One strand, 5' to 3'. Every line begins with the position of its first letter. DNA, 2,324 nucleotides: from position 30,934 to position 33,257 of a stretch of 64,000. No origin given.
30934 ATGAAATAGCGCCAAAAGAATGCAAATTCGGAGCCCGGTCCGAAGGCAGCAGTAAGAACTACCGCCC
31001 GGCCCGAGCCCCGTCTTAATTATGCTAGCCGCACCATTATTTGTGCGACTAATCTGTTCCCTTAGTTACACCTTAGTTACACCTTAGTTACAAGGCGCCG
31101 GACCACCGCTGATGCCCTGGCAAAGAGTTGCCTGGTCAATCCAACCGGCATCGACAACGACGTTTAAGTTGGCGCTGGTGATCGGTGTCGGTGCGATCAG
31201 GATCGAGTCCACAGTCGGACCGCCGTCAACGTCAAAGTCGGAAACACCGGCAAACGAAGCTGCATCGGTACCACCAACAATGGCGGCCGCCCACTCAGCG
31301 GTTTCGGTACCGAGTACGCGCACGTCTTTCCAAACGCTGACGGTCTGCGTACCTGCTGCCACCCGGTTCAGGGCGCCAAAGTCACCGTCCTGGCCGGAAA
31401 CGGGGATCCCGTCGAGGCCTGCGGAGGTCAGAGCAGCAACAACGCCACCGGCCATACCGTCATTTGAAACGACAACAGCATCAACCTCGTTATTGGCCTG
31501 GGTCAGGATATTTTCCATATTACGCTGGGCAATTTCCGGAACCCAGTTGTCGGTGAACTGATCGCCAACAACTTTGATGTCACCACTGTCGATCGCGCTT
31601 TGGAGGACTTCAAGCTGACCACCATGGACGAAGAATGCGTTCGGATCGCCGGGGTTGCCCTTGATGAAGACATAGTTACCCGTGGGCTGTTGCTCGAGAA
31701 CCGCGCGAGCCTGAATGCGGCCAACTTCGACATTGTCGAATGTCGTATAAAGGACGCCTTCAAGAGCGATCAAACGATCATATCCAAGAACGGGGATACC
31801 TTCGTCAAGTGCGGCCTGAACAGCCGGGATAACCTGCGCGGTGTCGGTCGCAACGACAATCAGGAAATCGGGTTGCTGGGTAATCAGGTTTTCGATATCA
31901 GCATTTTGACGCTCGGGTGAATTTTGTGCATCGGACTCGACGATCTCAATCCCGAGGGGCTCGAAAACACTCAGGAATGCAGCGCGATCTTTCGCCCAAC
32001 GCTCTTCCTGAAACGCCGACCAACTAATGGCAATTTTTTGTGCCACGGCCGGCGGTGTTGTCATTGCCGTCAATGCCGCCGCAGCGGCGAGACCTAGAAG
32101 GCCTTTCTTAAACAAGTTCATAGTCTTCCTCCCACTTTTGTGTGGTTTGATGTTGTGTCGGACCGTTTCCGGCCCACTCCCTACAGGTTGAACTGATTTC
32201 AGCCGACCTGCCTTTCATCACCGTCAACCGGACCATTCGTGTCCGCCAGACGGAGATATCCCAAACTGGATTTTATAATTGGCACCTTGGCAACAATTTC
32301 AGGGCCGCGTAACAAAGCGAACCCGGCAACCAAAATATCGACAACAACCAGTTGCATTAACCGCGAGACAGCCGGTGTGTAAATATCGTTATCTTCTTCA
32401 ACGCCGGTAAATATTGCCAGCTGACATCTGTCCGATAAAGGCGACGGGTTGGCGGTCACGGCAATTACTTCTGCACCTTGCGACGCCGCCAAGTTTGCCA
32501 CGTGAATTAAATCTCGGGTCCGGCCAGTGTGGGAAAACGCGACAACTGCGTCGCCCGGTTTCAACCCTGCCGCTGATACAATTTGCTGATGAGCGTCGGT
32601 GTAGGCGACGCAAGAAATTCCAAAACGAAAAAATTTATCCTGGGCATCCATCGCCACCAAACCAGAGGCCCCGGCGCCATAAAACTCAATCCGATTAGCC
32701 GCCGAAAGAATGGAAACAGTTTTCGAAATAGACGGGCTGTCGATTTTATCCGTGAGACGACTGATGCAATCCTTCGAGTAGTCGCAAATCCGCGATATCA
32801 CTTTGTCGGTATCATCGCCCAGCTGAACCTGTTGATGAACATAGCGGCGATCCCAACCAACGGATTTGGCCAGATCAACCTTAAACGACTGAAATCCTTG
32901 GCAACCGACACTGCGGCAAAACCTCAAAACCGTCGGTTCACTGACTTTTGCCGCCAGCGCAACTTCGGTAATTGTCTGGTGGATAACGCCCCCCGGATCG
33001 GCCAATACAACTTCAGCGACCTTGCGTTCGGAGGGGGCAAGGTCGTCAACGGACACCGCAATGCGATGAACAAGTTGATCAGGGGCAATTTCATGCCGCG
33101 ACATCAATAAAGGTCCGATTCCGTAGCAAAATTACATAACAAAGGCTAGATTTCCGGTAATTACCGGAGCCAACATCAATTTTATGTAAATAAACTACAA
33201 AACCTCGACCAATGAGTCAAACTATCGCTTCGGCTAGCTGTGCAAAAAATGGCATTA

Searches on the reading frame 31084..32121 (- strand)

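Call 25: search_protein_families(library=pfam, proteins=[window:31084-32121:-], max_evalue=1e-8)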
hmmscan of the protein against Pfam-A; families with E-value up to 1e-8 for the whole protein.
window:31084-32121:- (345 aa): 1 family
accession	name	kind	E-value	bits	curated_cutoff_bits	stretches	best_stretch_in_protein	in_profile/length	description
PF13407.12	Peripla_BP_4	-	1.2e-53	182.8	35.1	1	30-285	1-257/258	Periplasmic binding protein domain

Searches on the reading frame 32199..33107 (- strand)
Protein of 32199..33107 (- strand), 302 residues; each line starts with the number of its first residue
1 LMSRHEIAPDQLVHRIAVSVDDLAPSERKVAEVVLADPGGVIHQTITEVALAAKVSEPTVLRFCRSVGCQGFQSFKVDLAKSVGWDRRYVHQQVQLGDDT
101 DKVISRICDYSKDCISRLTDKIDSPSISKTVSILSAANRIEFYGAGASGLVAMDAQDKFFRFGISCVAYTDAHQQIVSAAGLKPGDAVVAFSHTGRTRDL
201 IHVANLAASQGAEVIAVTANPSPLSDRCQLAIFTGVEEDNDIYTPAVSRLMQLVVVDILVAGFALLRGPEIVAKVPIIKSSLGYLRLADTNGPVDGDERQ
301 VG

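Call 25: search_protein_families(library=pfam, proteins=[window:32199-33107:-], max_evalue=1e-8)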
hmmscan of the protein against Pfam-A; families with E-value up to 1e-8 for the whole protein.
window:32199-33107:- (302 aa): 2 families
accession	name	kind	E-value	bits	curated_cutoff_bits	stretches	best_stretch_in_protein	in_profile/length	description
PF01418.23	HTH_6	-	7e-21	74.4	28.3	1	12-82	3-73/77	Helix-turn-helix domain, rpiR family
PF01380.27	SIS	-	6.7e-19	68.4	25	1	134-260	2-129/131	SIS domain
